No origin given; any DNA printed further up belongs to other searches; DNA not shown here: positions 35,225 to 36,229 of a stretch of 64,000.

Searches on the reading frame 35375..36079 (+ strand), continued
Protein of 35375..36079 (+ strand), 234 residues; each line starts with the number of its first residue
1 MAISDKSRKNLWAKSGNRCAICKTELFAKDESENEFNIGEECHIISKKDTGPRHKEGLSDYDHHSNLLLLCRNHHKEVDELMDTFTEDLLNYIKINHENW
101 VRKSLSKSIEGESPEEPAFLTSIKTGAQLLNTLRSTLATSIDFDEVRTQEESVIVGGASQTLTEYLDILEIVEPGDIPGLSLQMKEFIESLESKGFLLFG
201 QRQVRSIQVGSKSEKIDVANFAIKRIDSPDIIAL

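Call 47: fold_search(model_id=the predicted structure, library=pdb)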
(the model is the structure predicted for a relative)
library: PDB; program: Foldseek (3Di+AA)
matches with E <= 10: 397; with E <= 0.001: 0
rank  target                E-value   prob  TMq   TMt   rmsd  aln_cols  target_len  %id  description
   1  2ek0_A                1.3e-01  0.51  0.18  0.38  11.1       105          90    8  Stage V Sporolation Protein S (SPOVS) from Thermus thermophilus Zinc form (released 2007-09-25)
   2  2eh1_A                1.4e-01  0.44  0.17  0.36  11.2       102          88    8  Stage V Sporolation Protein S (SpoVS) from Thermus thermophilus (released 2007-09-04)
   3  2eh1_B                2.4e-01  0.38  0.17  0.36  11.4       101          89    8  Stage V Sporolation Protein S (SpoVS) from Thermus thermophilus (released 2007-09-04)
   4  9a7h_B                5.7e-01  0.20  0.16  0.34  11.6        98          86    9  Integrative model of YUND-SP5S by crosslinking MS and deep learning (released 2024-09-18)
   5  3nc7_A                5.7e-01  0.03  0.11  0.08  25.1       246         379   14  CYP134A1 2-phenylimidazole bound structure (released 2010-08-11)
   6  9i8a_B                6.4e-01  0.06  0.15  0.18  16.0       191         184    9  NXT1-NXF1 complex crystallized in space group P65 2 2 (released 2025-05-14)
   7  5t0z_B                7.6e-01  0.08  0.15  0.20  15.4       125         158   12  PelC from Geobacter metallireducens (released 2017-03-15)
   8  9v0p_D                8.1e-01  0.14  0.10  0.16   6.1        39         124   10  Cryo-EM structure of RSV pre-F in complex with antibody CNR2053 (released 2025-12-31)
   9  5ded_F                9.1e-01  0.07  0.15  0.17  13.5       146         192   12  Crystal structure of the small alarmone synthethase 1 from Bacillus subtilis bound to its product pppGpp (released 2015-10-28)
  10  3hm2_G                9.1e-01  0.05  0.11  0.14  17.0       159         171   11  Crystal Structure of Putative Precorrin-6Y C5,15-Methyltransferase Targeted Domain from Corynebacterium diphtheriae (released 2009-07-07)
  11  2zet_A                1.1e+00  0.54  0.12  0.16   1.3        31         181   19  Crystal structure of the small GTPase Rab27B complexed with the Slp homology domain of Slac2-a/melanophilin (released 2008-09-30)
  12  6e5u_A                1.2e+00  0.03  0.12  0.09  18.8       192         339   10  Crystal structure of the mRNA export receptor NXF1/NXT1 in complex with influenza virus NS1 protein (released 2019-04-24)
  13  5ded_E                1.3e+00  0.06  0.12  0.15  14.8       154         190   10  Crystal structure of the small alarmone synthethase 1 from Bacillus subtilis bound to its product pppGpp (released 2015-10-28)
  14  5ded_C                1.3e+00  0.06  0.15  0.17  13.3       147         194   12  Crystal structure of the small alarmone synthethase 1 from Bacillus subtilis bound to its product pppGpp (released 2015-10-28)
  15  2yxd_A                1.3e+00  0.04  0.11  0.13  15.9       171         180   10  Crystal Structure of Cobalamin biosynthesis precorrin 8W decarboxylase (cbiT) (released 2007-10-30)
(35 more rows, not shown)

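Call 50: search_protein_families(library=pfam, alignment_id=A2, max_evalue=0.0001)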
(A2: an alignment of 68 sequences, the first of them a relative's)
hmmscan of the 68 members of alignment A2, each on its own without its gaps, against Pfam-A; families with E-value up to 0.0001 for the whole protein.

A. member 1, L001:4905-5837:+ (311 aa): 1 family
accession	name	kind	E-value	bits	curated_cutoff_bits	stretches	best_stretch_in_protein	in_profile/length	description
PF05014.21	Nuc_deoxyrib_tr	-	2.3e-07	31.4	28.8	1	194-274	10-99/117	Nucleoside 2-deoxyribosyltransferase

B. families by the number of members that match (of 68 scanned): 67 families (the first 25 are shown)
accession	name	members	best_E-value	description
PF01381.28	HTH_3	2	6.7e-09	Helix-turn-helix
PF13401.12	AAA_22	2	1.2e-06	AAA domain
PF01053.26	Cys_Met_Meta_PP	1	2.7e-111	Cys/Met metabolism PLP-dependent enzyme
PF21686.3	LigD_Prim-Pol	1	1.3e-90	LigD, primase-polymerase domain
PF02219.23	MTHFR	1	2.1e-64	Methylenetetrahydrofolate reductase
PF03553.21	Na_H_antiporter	1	1.6e-57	Na+/H+ antiporter family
PF07690.21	MFS_1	1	3.2e-53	Major Facilitator Superfamily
PF00106.31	adh_short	1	1.3e-51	short chain dehydrogenase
PF20720.3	nSTAND3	1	4.4e-44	Novel STAND NTPase 3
PF13298.12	LigD_N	1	1e-43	DNA Ligase D 3'-phosphoesterase domain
PF02308.21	MgtC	1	7.4e-39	MgtC family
PF00589.27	Phage_integrase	1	4.7e-37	Phage integrase family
PF14022.11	DUF4238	1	8.1e-37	Protein of unknown function (DUF4238)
PF24391.1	HD-CE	1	6.9e-36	HD-CE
PF01068.26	DNA_ligase_A_M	1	1.2e-35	ATP dependent DNA ligase domain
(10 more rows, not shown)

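Call 51: search_protein_families(library=padloc, alignment_id=A2, max_evalue=1e-10)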
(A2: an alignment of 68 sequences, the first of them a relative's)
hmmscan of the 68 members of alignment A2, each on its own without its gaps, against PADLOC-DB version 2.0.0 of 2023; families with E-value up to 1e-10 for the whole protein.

A. member 1, L001:4905-5837:+ (311 aa): 0 families

B. families by the number of members that match (of 68 scanned): 76 families (the first 25 are shown)
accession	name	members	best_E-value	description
PDLC04889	PDC-S06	1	5.1e-274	-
PDLC03649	REase_III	1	1.5e-160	Type III restriction enzyme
PDLC05079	PDC-S73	1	2.8e-127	-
PDLC02941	RT_II-A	1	1.7e-91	-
PDLC02940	RT_II-A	1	1.1e-77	-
PDLC02943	RT_III-A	1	1.1e-75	-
PDLC02939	RT_II-A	1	1.5e-74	-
PDLC02946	RT_III-A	1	1.6e-74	-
PDLC02942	RT_III-A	1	7.2e-74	-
PDLC02956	RT_XIII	1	2.3e-69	-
PDLC02959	RT-Protease_XI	1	4.7e-66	single gene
PDLC02960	RT-Protease_XI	1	7e-66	single gene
PDLC02945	RT_III-A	1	7.5e-66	-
PDLC02944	RT_III-A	1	4.5e-65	-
PDLC03739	RT_Ec107-like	1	1.4e-64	retron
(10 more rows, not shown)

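Call 68: search_protein_families(library=pfam, alignment_id=A3, max_evalue=0.0001)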
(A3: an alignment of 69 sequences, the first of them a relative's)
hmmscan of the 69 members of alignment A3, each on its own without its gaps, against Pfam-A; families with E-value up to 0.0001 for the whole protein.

A. member 1, L001:6713-7060:+ (116 aa): 0 families

B. families by the number of members that match (of 69 scanned): 57 families (the first 25 are shown)
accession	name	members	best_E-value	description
PF13271.11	DUF4062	4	5.2e-18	Domain of unknown function (DUF4062)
PF00078.32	RVT_1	3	3.2e-23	Reverse transcriptase (RNA-dependent DNA polymerase)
PF01555.25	N6_N4_Mtase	2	8.4e-60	DNA methylase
PF13304.12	AAA_21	2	7.8e-18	AAA domain, putative AbiEii toxin, Type IV TA system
PF13175.12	AAA_15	2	6.9e-13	AAA ATPase domain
PF12146.15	Hydrolase_4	2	8.7e-12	Serine aminopeptidase, S33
PF11536.14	DUF3226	2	1.3e-09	Protein of unknown function (DUF3226)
PF00793.26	DAHP_synth_1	1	4.4e-81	DAHP synthetase I family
PF02163.28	Peptidase_M50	1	4.5e-56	Peptidase family M50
PF00455.28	DeoRC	1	2.2e-54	DeoR C terminal sensor domain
PF02384.22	N6_Mtase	1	2.6e-53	N-6 DNA Methylase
PF13424.12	TPR_12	1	4.8e-33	Tetratricopeptide repeat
PF18860.6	AbiJ_NTD3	1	1.4e-31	AbiJ N-terminal domain 3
PF10543.14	ORF6N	1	2.7e-29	ORF6N domain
PF03923.18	Lipoprotein_16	1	1.6e-26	Uncharacterized lipoprotein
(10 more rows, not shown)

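Call 70: search_protein_families(library=padloc, proteins=[L026:6913-8880:+, L026:8876-9721:+, L024:6844-8538:+, L040:2500-5994:+, L027:4029-4532:+, L030:6691-7857:+, L014:4528-5997:+], max_evalue=0.00001)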
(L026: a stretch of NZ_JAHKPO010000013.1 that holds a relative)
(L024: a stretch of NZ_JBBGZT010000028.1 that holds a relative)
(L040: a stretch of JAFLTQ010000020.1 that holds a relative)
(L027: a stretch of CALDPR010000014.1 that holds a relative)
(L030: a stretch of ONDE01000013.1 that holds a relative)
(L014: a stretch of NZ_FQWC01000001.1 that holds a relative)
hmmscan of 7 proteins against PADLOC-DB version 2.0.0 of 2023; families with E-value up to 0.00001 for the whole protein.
L026:6913-8880:+ (656 aa): 89 families (the best 25 are shown)
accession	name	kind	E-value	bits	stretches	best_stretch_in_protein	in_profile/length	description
PDLC04240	PDC-M01A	-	4.7e-172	571.8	1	10-649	8-637/639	-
PDLC04244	PDC-M01A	-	9.5e-132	438.2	1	179-654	15-480/482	-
PDLC04235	PDC-M01A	-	2.6e-95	318.2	1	184-655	17-506/510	-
PDLC00282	PtuA1|PtuA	-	3.6e-67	225.3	1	189-655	22-516/520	AAA ATPase domain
PDLC04239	PDC-M01A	-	2.4e-58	195.9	2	495-652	389-543/552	-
PDLC04236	PDC-M01A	-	1.7e-47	160.3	1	292-654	5-384/388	-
PDLC04238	PDC-M01A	-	1.5e-44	150.7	2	494-633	406-545/564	-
PDLC04242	PDC-M01A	-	1.9e-31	107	2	486-618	394-526/566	-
PDLC00283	PtuA1|PtuA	-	5.7e-24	83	2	494-574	275-356/448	AAA ATPase domain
PDLC04243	PDC-M01A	-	6.9e-23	79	1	494-651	374-526/537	-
PDLC04241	PDC-M01A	-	3.2e-19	67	1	494-632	275-413/435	-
PDLC00273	PtuA1|PtuA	-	3.6e-19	67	1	494-577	201-284/375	AAA ATPase domain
PDLC00265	PtuA1|PtuA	-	6e-18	63.2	1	495-591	304-404/479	AAA ATPase domain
PDLC00285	PtuA1|PtuA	-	1.9e-17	61.6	1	495-578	262-346/432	AAA ATPase domain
PDLC00266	PtuA1|PtuA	-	1.2e-16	59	1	495-577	312-395/483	AAA ATPase domain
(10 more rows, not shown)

L026:8876-9721:+ (282 aa): 35 families (the best 25 are shown)
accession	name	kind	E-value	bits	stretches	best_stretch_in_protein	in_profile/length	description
PDLC04266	PDC-M01B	-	3.3e-69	231.6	1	1-280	1-274/281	-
PDLC04264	PDC-M01B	-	4.1e-35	119.9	1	1-279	1-275/282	-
PDLC04254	PDC-M01B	-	1.8e-34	117.5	1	3-279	5-276/297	-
PDLC04259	PDC-M01B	-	8.2e-31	106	1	1-279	1-269/277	-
PDLC04270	PDC-M01B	-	1.1e-28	98.4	1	6-279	7-269/280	-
PDLC04256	PDC-M01B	-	2.4e-28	97.5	1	67-280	71-283/285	-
PDLC04248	PDC-M01B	-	5.7e-28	96.3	1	101-279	34-209/216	-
PDLC04272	PDC-M01B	-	4.5e-24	83.6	1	37-279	32-272/288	-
PDLC04253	PDC-M01B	-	7.8e-24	82.6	1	68-272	71-275/366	-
PDLC04257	PDC-M01B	-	8.3e-24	82.3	1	87-278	82-272/287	-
PDLC04255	PDC-M01B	-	7.5e-23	79.6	1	27-275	25-278/285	-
PDLC04267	PDC-M01B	-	1.2e-22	79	1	2-279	2-269/275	-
PDLC04263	PDC-M01B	-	7.1e-20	69.9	1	13-282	13-280/291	-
PDLC04251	PDC-M01B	-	4.7e-19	66.8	1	28-273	26-267/279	-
PDLC04262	PDC-M01B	-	8.6e-19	66.3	1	102-279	80-253/259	-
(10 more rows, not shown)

L024:6844-8538:+ (565 aa): 98 families (the best 25 are shown)
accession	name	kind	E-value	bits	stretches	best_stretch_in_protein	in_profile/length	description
PDLC04235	PDC-M01A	-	3.5e-100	334.3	1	11-562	5-505/510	-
PDLC04244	PDC-M01A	-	1.1e-98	329.1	1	23-558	17-476/482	-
PDLC00282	PtuA1|PtuA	-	2.3e-76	255.7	1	9-521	3-485/520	AAA ATPase domain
PDLC04236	PDC-M01A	-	6.4e-56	188.1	1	184-520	48-353/388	-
PDLC04239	PDC-M01A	-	7.3e-53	177.9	1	31-522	28-516/552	-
PDLC04240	PDC-M01A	-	1.9e-42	143.6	1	27-524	172-612/639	-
PDLC04238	PDC-M01A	-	8.1e-41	138.4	2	19-320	15-303/564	-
PDLC04243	PDC-M01A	-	1.9e-31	107.3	1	30-517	22-497/537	-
PDLC04242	PDC-M01A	-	9.6e-27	91.4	1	393-517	401-525/566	-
PDLC04241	PDC-M01A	-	7.9e-23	78.9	2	394-506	275-387/435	-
PDLC04237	PDC-M01A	-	1.6e-20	71.2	1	385-517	405-540/586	-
PDLC00283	PtuA1|PtuA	-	1e-19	69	2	204-385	28-199/448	AAA ATPase domain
PDLC00293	PtuA1|PtuA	-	3.1e-19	67.4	1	391-510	311-436/527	AAA ATPase domain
PDLC02980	AriA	-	1.7e-18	65.6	1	205-462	2-303/304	-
PDLC00303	PtuA1|PtuA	-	2.6e-18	64.3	1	321-511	136-329/386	AAA ATPase domain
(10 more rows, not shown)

L040:2500-5994:+ (1165 aa): 16 families
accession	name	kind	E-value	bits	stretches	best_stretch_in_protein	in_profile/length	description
PDLC03601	REase_MTase_IIG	-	7.2e-50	167.8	3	444-582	331-483/1110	Type IIG restriction enzyme-methyltransferase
PDLC03612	REase_MTase_IIG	-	3.3e-40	136.1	3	447-761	402-711/1247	Type IIG restriction enzyme-methyltransferase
PDLC03596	REase_MTase_IIG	-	8.7e-32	108.1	2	442-521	358-451/1148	Type IIG restriction enzyme-methyltransferase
PDLC03348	MTase_II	-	3.6e-14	50.2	1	799-1146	346-703/727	Type II methyltransferase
PDLC02643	DrmMI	-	4.4e-12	42.7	1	490-668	547-693/1347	DrmMI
PDLC03627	REase_MTase_IIG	-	9.6e-12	41.4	1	470-572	328-420/1136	Type IIG restriction enzyme-methyltransferase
PDLC03226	MTase_II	-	1.9e-09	34.7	0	772-877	102-211/579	Type II methyltransferase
PDLC02638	DrmMI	-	1.4e-08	31.3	1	492-753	548-764/935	DrmMI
PDLC02529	PglX|PglXI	-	7.2e-08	28.6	0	556-596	225-265/1189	PglX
PDLC03338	MTase_II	-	1.1e-07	28.9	0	559-592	155-188/604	Type II methyltransferase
PDLC02525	PglX|PglXI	-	1.3e-07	28.7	0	500-571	230-296/607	PglX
PDLC02644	DrmMI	-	1.3e-06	24.6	1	490-675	57-210/988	DrmMI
PDLC03629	REase_MTase_IIG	-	2.8e-06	23.4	0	490-583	373-459/1182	Type IIG restriction enzyme-methyltransferase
PDLC02645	DrmMI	-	3e-06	23.7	1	492-680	543-699/772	DrmMI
PDLC03021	MTase_I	-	4.9e-06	23.6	0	472-513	143-178/491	Type I methyltransferase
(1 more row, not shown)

L027:4029-4532:+ (168 aa): 0 families

L030:6691-7857:+ (389 aa): 0 families

L014:4528-5997:+ (490 aa): 1 family
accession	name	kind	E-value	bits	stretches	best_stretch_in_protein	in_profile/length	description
PDLC04597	PDC-M36A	-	1.4e-19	68.3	1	5-227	8-221/457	-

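Call 71: search_protein_families(library=pfam, proteins=[L026:6913-8880:+, L026:8876-9721:+, L024:6844-8538:+, L040:2500-5994:+, L027:4029-4532:+, L030:6691-7857:+, L014:4528-5997:+], max_evalue=0.001)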
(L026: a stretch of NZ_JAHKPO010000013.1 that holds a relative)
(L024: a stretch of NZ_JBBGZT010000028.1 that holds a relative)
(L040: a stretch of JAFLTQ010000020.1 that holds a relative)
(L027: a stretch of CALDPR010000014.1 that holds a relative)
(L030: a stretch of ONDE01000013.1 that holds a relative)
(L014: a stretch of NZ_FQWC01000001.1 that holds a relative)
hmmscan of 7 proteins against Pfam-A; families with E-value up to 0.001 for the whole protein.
L026:6913-8880:+ (656 aa): 4 families
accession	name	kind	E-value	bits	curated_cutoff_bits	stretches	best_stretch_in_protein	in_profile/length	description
PF18860.6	AbiJ_NTD3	-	1.4e-31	109.6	32.5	1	6-151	2-144/167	AbiJ N-terminal domain 3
PF13304.12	AAA_21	-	1.5e-14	55.2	27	1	495-562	237-303/304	AAA domain, putative AbiEii toxin, Type IV TA system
PF13175.12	AAA_15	-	6.9e-13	49.4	32.1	1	479-562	291-374/374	AAA ATPase domain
PF02463.25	SMC_N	-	0.0007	19.5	40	0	345-573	19-212/220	RecF/RecN/SMC N terminal domain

L026:8876-9721:+ (282 aa): 1 family
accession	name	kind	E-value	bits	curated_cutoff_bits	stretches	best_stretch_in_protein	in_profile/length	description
PF01844.29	HNH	-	3.1e-05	24.4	21.4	1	104-147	1-46/47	HNH endonuclease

L024:6844-8538:+ (565 aa): 6 families
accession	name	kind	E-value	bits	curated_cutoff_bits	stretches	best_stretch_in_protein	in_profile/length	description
PF13304.12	AAA_21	-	7.8e-18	66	27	2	375-462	221-303/304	AAA domain, putative AbiEii toxin, Type IV TA system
PF13175.12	AAA_15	-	3.4e-12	47.1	32.1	1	320-460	244-372/374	AAA ATPase domain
PF00005.33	ABC_tran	-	5.8e-07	30.6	25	0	202-234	11-42/137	ABC transporter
PF02463.25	SMC_N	-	1.1e-05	25.4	40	1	202-474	24-213/220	RecF/RecN/SMC N terminal domain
PF11398.14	DUF2813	-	5.1e-05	23.3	21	0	325-442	197-309/372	Protein of unknown function (DUF2813)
PF13401.12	AAA_22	-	0.0007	20.3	27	0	202-225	5-28/130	AAA domain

L040:2500-5994:+ (1165 aa): 4 families
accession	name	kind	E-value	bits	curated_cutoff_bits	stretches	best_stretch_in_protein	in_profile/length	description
PF07669.17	Eco57I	-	2.3e-22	80.3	25.3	1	648-878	1-162/171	Eco57I restriction-modification methylase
PF12950.13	TaqI_C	-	4.4e-13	50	26.5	1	983-1101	2-118/118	TaqI-like C-terminal specificity domain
PF02384.22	N6_Mtase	-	2.7e-07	30.7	20.4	0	472-513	3-40/311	N-6 DNA Methylase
PF20473.4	MmeI_Mtase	-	0.00013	21.6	27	0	552-574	13-35/259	MmeI, DNA-methyltransferase domain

L027:4029-4532:+ (168 aa): 0 families

L030:6691-7857:+ (389 aa): 1 family
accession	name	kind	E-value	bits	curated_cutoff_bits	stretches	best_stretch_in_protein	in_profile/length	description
PF13271.11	DUF4062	-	5.2e-18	65.5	24.7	1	6-91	2-82/82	Domain of unknown function (DUF4062)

L014:4528-5997:+ (490 aa): 1 family
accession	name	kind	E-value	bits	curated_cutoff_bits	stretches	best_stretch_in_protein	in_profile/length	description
PF03215.21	Rad17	-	0.00083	19.8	23.8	1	288-353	80-142/186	Rad17 P-loop domain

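Call 84: find_related_loci(query=A1, collection=viral_contigs, flank=3500)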
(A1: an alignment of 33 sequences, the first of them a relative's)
Query A1 (234 aa) in viral_contigs; peptide patterns used: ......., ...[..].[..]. (x = any residue, [..] = any of these).
48 stretches matched a pattern, but none encodes a relative of the query by tblastn (E <= 1e-3).
